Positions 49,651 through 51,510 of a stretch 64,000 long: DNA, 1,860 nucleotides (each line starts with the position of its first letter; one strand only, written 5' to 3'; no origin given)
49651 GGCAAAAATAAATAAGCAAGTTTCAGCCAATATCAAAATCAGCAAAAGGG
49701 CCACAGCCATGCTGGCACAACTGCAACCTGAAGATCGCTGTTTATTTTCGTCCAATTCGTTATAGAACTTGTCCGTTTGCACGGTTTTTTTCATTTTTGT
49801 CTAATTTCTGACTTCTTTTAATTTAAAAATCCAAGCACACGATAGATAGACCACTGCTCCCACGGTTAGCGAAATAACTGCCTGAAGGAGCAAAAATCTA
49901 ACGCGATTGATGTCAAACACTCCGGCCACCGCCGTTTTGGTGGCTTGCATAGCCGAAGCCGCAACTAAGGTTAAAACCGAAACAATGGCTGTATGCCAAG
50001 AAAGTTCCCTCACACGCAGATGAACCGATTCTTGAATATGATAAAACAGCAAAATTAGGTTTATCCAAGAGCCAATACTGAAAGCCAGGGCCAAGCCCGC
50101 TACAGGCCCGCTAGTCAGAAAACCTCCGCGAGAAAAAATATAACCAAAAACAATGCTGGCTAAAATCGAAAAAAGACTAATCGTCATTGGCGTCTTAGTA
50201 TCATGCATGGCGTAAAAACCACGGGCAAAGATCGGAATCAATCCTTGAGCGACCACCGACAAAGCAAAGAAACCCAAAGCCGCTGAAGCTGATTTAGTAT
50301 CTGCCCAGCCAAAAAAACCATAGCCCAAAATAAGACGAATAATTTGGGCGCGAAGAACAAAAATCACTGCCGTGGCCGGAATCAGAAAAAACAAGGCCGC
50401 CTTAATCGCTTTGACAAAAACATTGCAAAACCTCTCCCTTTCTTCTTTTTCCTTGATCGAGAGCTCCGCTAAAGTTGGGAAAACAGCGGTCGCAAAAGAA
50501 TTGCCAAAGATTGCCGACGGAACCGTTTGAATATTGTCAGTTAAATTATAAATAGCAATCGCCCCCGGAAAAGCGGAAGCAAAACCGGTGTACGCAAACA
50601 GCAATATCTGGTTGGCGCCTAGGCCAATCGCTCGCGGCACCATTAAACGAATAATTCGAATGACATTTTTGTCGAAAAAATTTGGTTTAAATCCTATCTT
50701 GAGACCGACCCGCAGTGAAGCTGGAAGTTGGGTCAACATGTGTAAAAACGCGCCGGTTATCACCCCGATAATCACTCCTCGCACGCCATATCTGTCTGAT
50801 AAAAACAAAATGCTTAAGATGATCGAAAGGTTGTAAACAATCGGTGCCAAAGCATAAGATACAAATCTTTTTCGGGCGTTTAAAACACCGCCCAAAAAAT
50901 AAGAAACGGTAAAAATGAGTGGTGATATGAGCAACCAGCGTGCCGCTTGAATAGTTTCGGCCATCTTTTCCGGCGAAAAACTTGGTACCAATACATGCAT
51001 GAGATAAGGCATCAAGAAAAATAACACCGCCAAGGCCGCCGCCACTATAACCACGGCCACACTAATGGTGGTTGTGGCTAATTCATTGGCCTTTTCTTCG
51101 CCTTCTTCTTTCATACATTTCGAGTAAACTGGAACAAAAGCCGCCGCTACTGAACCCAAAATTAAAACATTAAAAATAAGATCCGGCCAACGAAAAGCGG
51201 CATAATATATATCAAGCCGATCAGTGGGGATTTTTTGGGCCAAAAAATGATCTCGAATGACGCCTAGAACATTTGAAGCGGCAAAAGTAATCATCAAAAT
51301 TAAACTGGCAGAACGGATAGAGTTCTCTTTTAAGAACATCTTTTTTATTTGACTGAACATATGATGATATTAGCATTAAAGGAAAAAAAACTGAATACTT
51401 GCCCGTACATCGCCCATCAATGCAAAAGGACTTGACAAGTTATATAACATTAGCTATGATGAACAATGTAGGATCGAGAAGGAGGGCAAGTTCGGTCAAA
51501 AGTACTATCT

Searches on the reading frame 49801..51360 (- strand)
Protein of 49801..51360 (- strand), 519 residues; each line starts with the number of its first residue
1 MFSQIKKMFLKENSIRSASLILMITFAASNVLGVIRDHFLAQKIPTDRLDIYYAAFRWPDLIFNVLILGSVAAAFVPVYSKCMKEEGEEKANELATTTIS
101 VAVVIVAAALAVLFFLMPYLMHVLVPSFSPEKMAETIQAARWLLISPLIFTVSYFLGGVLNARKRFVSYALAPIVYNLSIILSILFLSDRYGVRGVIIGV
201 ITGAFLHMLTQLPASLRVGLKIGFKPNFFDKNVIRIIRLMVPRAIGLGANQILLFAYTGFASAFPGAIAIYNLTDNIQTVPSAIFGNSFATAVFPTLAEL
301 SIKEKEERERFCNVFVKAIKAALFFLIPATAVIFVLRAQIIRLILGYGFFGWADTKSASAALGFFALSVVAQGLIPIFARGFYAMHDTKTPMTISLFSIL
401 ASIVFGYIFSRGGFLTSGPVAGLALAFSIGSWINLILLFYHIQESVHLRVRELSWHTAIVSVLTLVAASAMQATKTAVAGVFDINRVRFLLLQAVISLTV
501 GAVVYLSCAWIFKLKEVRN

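Call 65: search_protein_families(library=pfam, proteins=[window:49801-51360:-], max_evalue=0.001)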
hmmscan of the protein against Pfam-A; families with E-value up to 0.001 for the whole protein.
window:49801-51360:- (519 aa): 2 families
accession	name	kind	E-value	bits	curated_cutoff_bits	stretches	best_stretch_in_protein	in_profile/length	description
PF03023.19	MurJ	-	1.3e-75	255.2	27.4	1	49-475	11-433/451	Lipid II flippase MurJ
PF01554.23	MatE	-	2.6e-06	27.7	24.9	1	268-408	28-161/161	MatE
